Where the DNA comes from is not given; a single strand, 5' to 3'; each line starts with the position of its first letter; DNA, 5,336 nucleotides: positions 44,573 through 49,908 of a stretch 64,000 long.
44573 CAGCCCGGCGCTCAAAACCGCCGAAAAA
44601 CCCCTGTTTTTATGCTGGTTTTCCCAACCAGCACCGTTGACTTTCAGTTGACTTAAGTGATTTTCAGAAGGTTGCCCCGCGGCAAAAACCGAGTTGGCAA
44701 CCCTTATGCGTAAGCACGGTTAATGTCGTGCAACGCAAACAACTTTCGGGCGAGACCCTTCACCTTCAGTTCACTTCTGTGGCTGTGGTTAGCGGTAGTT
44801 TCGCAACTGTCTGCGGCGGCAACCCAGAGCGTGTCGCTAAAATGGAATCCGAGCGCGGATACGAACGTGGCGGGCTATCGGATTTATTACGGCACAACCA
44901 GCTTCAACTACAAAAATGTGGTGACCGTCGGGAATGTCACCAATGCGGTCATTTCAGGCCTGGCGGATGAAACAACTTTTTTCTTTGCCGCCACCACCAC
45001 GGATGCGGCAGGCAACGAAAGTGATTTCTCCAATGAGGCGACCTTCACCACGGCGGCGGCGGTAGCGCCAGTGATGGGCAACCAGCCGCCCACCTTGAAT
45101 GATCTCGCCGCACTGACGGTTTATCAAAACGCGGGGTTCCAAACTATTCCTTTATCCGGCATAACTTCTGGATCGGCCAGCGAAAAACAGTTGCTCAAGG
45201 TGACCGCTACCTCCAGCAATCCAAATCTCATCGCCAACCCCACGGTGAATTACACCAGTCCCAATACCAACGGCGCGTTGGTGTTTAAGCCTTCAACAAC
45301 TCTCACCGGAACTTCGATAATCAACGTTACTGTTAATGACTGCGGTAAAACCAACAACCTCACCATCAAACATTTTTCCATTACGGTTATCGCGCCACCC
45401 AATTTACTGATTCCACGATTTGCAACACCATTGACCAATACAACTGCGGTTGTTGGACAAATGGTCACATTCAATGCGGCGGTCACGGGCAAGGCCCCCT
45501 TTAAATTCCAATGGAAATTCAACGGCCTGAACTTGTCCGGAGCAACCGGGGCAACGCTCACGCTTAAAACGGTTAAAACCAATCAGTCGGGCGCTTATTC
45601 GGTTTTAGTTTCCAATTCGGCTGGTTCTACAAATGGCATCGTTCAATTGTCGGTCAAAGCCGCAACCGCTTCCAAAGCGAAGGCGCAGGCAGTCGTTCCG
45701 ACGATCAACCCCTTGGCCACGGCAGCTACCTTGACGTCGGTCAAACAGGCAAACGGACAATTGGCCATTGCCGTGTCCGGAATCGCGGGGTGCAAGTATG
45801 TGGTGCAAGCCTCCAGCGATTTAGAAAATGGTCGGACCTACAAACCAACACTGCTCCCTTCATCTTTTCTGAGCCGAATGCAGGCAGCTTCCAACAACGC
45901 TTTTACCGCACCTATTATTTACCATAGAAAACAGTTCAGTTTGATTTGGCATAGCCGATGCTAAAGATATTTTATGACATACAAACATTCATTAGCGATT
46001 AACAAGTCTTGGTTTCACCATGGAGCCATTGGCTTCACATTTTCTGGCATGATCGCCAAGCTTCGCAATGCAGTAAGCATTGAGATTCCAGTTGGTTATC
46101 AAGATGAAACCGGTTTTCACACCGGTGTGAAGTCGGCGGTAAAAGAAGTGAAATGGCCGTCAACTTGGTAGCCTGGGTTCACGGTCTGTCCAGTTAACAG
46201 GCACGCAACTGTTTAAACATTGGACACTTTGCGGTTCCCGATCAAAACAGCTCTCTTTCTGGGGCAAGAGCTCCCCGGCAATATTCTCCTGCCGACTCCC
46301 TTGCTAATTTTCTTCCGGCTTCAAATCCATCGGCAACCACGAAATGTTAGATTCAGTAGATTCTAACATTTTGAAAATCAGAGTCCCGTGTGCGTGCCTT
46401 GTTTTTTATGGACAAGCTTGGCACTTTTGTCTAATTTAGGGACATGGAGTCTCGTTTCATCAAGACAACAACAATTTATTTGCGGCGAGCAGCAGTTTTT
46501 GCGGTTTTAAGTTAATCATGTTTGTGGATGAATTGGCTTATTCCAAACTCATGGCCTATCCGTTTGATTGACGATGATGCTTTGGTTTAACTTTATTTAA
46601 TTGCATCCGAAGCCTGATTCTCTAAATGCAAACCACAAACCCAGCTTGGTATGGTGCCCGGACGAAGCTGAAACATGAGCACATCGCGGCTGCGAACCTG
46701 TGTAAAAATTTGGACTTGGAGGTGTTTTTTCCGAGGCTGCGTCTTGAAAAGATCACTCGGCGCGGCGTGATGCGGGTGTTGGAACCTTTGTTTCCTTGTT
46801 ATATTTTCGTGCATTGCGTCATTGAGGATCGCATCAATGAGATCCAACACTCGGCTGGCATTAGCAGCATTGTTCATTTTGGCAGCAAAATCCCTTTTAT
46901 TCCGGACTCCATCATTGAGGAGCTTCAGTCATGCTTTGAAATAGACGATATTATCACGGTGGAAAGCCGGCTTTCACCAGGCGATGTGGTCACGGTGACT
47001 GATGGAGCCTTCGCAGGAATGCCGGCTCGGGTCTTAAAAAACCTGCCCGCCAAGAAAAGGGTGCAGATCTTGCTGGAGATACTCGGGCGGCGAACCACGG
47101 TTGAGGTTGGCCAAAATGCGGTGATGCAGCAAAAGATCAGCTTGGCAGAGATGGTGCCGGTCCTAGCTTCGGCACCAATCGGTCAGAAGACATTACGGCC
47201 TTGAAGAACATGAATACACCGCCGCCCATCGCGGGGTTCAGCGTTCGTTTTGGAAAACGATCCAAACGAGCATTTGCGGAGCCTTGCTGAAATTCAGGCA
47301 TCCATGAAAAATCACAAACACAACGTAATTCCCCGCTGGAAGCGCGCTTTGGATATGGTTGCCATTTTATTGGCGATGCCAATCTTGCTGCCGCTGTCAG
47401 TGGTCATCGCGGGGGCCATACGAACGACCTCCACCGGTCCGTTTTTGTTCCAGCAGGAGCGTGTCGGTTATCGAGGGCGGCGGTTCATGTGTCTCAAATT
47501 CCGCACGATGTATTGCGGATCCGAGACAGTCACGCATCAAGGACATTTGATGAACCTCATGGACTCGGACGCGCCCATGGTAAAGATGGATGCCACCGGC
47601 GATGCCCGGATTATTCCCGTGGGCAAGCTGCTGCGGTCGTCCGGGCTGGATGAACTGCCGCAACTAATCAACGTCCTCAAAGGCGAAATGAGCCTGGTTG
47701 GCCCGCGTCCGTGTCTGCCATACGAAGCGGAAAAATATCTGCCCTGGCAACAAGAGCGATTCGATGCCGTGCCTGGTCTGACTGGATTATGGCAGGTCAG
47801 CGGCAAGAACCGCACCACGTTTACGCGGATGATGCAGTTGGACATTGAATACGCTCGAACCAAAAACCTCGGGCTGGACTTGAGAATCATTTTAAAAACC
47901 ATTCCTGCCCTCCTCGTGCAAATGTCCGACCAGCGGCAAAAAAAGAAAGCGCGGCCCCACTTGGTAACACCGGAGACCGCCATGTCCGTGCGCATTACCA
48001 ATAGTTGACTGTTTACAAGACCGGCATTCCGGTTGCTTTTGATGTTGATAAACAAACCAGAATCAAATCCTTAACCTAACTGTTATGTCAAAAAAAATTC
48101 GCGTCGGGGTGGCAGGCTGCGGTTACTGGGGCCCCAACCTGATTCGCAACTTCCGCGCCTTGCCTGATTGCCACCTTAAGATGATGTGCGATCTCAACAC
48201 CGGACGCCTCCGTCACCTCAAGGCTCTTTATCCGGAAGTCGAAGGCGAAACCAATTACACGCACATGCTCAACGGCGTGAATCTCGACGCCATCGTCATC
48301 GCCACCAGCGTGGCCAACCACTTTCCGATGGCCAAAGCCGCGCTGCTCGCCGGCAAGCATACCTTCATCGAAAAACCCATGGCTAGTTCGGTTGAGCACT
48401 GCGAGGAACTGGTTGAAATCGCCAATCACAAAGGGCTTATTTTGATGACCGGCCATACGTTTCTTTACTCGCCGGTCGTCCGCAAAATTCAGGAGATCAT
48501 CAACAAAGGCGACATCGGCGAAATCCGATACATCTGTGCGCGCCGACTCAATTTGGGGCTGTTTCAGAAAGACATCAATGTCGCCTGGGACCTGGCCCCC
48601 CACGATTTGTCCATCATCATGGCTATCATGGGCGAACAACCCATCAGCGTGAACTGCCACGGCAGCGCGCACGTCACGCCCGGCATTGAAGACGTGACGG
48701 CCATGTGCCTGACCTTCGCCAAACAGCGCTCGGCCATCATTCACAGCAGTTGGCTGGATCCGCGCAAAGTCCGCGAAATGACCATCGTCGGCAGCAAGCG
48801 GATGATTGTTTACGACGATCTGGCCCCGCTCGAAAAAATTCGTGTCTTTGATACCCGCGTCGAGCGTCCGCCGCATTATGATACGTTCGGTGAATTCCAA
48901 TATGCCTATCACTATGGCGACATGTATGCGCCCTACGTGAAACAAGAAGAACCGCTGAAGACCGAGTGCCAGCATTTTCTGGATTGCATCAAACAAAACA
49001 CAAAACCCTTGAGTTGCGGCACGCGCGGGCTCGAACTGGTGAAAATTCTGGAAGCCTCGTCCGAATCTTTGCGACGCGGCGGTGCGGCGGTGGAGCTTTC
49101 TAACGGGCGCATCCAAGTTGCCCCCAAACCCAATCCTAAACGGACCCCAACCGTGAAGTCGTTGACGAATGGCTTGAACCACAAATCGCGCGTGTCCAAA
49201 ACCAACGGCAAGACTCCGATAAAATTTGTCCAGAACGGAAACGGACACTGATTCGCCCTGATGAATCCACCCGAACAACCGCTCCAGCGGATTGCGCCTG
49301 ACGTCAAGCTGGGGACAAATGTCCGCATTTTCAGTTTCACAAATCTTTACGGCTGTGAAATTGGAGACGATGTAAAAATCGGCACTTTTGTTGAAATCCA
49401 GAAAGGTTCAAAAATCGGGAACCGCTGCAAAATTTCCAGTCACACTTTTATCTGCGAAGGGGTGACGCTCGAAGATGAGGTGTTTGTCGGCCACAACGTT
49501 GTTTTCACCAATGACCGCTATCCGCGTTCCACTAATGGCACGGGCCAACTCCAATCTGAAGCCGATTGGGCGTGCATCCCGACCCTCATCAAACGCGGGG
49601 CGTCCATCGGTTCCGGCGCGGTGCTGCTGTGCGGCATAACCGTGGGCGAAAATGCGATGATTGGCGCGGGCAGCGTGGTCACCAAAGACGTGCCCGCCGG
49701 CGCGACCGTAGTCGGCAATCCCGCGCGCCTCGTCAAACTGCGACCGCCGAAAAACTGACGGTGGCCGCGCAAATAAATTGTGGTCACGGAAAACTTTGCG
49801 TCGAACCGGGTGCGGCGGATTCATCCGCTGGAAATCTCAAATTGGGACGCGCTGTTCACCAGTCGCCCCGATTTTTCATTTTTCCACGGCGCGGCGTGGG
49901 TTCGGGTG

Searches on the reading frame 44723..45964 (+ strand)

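Call 11: search_protein_families(library=pfam, proteins=[window:44723-45964:+], max_evalue=0.001)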
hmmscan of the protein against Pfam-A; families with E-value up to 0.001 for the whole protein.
window:44723-45964:+ (413 aa): 2 families
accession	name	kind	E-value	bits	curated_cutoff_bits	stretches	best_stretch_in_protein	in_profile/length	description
PF07679.22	I-set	-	5.5e-10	39.6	23.7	1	231-311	1-90/90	Immunoglobulin I-set domain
PF13927.12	Ig_3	-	4.9e-08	33.8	30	1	231-298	2-78/78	Immunoglobulin domain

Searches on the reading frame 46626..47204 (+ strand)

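Call 11: search_protein_families(library=pfam, proteins=[window:46626-47204:+], max_evalue=0.001)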
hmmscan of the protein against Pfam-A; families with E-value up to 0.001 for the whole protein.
window:46626-47204:+ (192 aa): 2 families
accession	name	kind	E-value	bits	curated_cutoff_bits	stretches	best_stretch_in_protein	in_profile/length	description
PF02357.24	NusG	-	4.7e-14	53.1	22.2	1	7-100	2-92/93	Transcription termination factor nusG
PF00467.35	KOW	-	4.8e-05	23.4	22.3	1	118-148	1-31/32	KOW motif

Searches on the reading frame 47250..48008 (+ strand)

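Call 11: search_protein_families(library=pfam, proteins=[window:47250-48008:+], max_evalue=0.001)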
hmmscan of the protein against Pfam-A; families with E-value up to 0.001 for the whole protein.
window:47250-48008:+ (252 aa): 1 family
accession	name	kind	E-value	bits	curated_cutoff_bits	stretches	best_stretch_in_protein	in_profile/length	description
PF02397.22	Bac_transf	-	3.6e-57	193.2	27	1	31-222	1-178/179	Bacterial sugar transferase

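Call 77: search_protein_families(library=ncbifam, proteins=[window:47250-48008:+], max_evalue=1e-10)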
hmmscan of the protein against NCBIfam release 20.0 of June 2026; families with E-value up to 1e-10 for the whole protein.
window:47250-48008:+ (252 aa): 10 families
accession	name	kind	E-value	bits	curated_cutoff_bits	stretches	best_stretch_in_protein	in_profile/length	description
TIGR03025.1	EPS_sugtrans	subfamily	4.5e-71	240.4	295.55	1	20-224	246-441/445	exopolysaccharide biosynthesis polyprenyl glycosylphosphotransferase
TIGR03022.1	WbaP_sugtrans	subfamily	1.8e-62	212.1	403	1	18-223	245-451/456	undecaprenyl-phosphate galactose phosphotransferase WbaP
NF041877.1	EPS_EpsZ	equivalog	1.1e-55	189.1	800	1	30-222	265-453/459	exopolysaccharide biosynthesis polyisoprenyl-phosphate hexose-1-phosphate transferase EpsZ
TIGR03023.1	WcaJ_sugtrans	equivalog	2.3e-55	188.7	410.75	1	28-224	260-449/453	undecaprenyl-phosphate glucose phosphotransferase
NF052601.1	undeca_RfbP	equivalog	2e-52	177.9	330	1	20-225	34-239/244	undecaprenyl-phosphate galactose phosphotransferase family protein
TIGR03013.1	EpsB_2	subfamily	1.8e-36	126.2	393.35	1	30-223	254-438/443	TIGR03013 family XrtA/PEP-CTERM system glycosyltransferase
NF011751.0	PRK15204.1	equivalog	9.7e-34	116.8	907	1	30-222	279-470/476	undecaprenyl-phosphate galactose phosphotransferase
NF050817.1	PolSacchBiosHfsE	equivalog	4.4e-30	104.8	750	1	21-226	265-464/467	polysaccharide biosynthesis protein HfsE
NF007518.0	PRK10124.1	equivalog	8.6e-30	103.9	684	1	30-219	273-455/464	undecaprenyl-phosphate glucose phosphotransferase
NF045514.1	glycotran_HepC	equivalog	6.9e-23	81.1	140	1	18-160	104-217/220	heterocyst development glycosyltransferase HepC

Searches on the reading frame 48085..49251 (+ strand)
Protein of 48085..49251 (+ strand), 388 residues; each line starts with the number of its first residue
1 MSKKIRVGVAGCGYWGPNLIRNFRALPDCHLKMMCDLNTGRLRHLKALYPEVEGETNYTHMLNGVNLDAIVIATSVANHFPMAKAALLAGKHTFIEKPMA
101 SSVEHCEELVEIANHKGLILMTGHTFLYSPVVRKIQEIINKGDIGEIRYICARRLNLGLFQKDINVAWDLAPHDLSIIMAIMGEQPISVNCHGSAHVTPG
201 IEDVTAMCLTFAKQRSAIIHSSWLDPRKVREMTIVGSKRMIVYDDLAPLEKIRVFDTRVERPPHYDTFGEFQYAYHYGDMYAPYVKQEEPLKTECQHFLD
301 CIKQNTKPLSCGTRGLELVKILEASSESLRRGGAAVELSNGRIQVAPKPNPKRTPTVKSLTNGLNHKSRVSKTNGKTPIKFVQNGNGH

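Call 11: search_protein_families(library=pfam, proteins=[window:48085-49251:+], max_evalue=0.001)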
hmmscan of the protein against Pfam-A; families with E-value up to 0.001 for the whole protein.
window:48085-49251:+ (388 aa): 3 families
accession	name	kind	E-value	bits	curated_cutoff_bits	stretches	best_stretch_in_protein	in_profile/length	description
PF01408.29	GFO_IDH_MocA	-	6.8e-23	82.1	24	1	5-124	1-120/120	Oxidoreductase family, NAD-binding Rossmann fold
PF22725.1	GFO_IDH_MocA_C3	-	4.3e-14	53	27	1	132-241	1-123/124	GFO/IDH/MocA C-terminal domain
PF02894.22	GFO_IDH_MocA_C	-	1.5e-05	25.3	22.9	1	139-336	4-216/218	Oxidoreductase family, C-terminal alpha/beta domain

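Call 77: search_protein_families(library=ncbifam, proteins=[window:48085-49251:+], max_evalue=1e-10)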
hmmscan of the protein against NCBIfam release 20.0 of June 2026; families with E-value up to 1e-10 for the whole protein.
window:48085-49251:+ (388 aa): 8 families
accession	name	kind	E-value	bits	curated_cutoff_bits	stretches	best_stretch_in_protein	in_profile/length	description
NF040723.1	UDP-GlcNAcDh_Arch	equivalog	1.4e-49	169.3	450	1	5-246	1-240/302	UDP-N-acetylglucosamine 3-dehydrogenase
TIGR04380.1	myo_inos_iolG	equivalog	1.7e-26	92.9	355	1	4-332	1-326/330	inositol 2-dehydrogenase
NF008607.0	PRK11579.1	subfamily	1.7e-22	79.9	330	1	1-251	1-257/346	oxidoreductase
NF041392.1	XylDh_Gfo6_Halo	equivalog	5.6e-19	68.1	350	1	3-152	15-168/350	D-xylose 1-dehydrogenase Gfo6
NF058561.1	BT_2158_fam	equivalog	1.4e-13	50.3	750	1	7-150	38-180/487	glycoside 3-dehydrogenase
NF052479.1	LevoglcsnDh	equivalog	8.4e-13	47.7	650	1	31-151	38-158/386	levoglucosan dehydrogenase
NF058563.1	BT_2159_fam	equivalog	1.1e-11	44.4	650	1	5-155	1-151/350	disaccharide 3-dehydrogenase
NF052679.1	InsChiInosDhIolG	equivalog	5.5e-11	42.1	540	1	5-166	3-170/343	bifunctional inositol 2-dehydrogenase/D-chiro-inositol 1-dehydrogenase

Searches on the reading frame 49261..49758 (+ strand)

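Call 11: search_protein_families(library=pfam, proteins=[window:49261-49758:+], max_evalue=0.001)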
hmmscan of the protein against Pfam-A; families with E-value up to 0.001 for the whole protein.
window:49261-49758:+ (165 aa): 3 families
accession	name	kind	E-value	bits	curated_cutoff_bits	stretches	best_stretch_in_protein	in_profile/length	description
PF00132.30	Hexapep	-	1.3e-23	82.1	27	3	31-64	1-34/36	Bacterial transferase hexapeptide (six repeats)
PF14602.12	Hexapep_2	-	2.3e-09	37.2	27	1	115-142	9-34/34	Hexapeptide repeat of succinyl-transferase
PF25084.1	LbH_EIF2B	-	1.1e-08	35.5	54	1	11-83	18-94/105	EIF2B subunit epsilon LbH domain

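Call 77: search_protein_families(library=ncbifam, proteins=[window:49261-49758:+], max_evalue=1e-10)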
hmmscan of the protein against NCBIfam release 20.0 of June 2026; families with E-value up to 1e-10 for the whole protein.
window:49261-49758:+ (165 aa): 25 families
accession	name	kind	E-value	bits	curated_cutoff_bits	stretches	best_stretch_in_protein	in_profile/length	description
TIGR03570.1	NeuD_NnaD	subfamily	2.3e-23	82.9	160.8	1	110-156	156-202/202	NeuD/PglB/VioB family sugar acetyltransferase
NF010933.0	PRK14353.1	equivalog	2.1e-18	66.2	505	1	11-155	283-428/453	bifunctional UDP-N-acetylglucosamine diphosphorylase/glucosamine-1-phosphate N-acetyltransferase GlmU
NF041874.1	EPS_EpsC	equivalog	1.7e-16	60.4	150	1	42-159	60-165/168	serine O-acetyltransferase EpsC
TIGR03308.1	phn_thr-fam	hypoth_equivalog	1.3e-15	57.8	201.65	1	14-163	19-164/204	phosphonate metabolim protein, transferase hexapeptide repeat family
NF007076.0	PRK09527.1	equivalog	9.8e-15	54.5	347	1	68-159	96-183/203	galactoside O-acetyltransferase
NF058585.1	HptprglPActTf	PfamEq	1.1e-14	54.3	300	0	114-159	113-158/172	heptaprenylglyceryl phosphate O-acetyltransferase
NF010934.1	PRK14354.1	equivalog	1.1e-14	53.8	450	1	15-151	314-434/447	bifunctional UDP-N-acetylglucosamine diphosphorylase/glucosamine-1-phosphate N-acetyltransferase GlmU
NF010940.0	PRK14360.1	equivalog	1.2e-14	53.8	602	1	14-157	297-440/452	bifunctional UDP-N-acetylglucosamine diphosphorylase/glucosamine-1-phosphate N-acetyltransferase GlmU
TIGR01173.1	glmU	equivalog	1.3e-14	53.9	366.85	1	15-153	298-437/452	bifunctional UDP-N-acetylglucosamine diphosphorylase/glucosamine-1-phosphate N-acetyltransferase GlmU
TIGR01172.1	cysE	equivalog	1.4e-14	54.5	210.65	1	38-156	56-162/162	serine O-acetyltransferase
TIGR01853.1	lipid_A_lpxD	equivalog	1.4e-14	53.8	242.5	0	9-84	99-175/325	UDP-3-O-(3-hydroxymyristoyl)glucosamine N-acyltransferase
NF007499.0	PRK10092.1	equivalog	1.6e-14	54.1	314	0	107-159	129-181/183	maltose O-acetyltransferase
NF007797.0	PRK10502.1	subfamily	2.4e-14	53.4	192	1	26-161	47-179/183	WcaF family extracellular polysaccharide biosynthesis acetyltransferase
NF010937.0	PRK14357.1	equivalog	3.8e-14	52.4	658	0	107-159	383-435/448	bifunctional UDP-N-acetylglucosamine diphosphorylase/glucosamine-1-phosphate N-acetyltransferase GlmU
NF010932.0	PRK14352.1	equivalog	5.9e-14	51.6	611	1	16-152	326-446/488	bifunctional UDP-N-acetylglucosamine diphosphorylase/glucosamine-1-phosphate N-acetyltransferase GlmU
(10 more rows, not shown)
